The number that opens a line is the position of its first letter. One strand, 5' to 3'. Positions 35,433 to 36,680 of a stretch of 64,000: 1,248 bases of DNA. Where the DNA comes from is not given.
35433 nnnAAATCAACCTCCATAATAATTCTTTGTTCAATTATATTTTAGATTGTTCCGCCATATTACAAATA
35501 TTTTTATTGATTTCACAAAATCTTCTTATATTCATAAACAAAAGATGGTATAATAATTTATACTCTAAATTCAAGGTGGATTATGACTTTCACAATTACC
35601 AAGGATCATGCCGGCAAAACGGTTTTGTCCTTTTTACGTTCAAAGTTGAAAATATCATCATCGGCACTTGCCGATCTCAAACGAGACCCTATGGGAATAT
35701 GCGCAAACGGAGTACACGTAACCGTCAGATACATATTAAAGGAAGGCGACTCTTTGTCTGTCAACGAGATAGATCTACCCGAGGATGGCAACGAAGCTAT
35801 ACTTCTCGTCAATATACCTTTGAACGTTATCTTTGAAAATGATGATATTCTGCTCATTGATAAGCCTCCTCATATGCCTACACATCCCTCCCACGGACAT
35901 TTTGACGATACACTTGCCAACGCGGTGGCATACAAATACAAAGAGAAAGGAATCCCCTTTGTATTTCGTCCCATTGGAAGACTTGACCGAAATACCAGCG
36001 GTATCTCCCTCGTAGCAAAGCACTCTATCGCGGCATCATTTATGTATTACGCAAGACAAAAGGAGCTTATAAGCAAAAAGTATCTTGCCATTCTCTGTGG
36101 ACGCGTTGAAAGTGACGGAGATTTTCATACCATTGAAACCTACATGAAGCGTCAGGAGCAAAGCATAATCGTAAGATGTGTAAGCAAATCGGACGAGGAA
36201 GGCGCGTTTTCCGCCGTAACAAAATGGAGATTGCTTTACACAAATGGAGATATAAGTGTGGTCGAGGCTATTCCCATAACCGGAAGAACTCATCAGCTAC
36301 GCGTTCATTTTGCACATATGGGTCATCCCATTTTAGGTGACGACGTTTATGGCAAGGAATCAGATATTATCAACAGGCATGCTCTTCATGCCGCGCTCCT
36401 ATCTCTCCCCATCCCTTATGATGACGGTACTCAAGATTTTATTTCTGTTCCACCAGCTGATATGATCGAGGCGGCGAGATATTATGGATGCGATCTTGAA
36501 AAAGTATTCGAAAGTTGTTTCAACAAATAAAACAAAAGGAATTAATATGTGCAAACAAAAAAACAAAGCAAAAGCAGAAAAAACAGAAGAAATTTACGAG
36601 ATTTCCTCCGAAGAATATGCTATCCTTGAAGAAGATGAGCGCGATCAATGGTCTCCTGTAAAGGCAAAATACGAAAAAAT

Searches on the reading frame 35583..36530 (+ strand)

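Call 81: search_protein_families(library=pfam, proteins=[window:35583-36530:+], max_evalue=1e-10)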
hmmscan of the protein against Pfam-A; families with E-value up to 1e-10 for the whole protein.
window:35583-36530:+ (315 aa): 1 family
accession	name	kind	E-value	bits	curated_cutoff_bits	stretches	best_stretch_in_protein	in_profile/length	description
PF00849.27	PseudoU_synth_2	-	7.7e-26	91.6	26.8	1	89-245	2-152/152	RNA pseudouridylate synthase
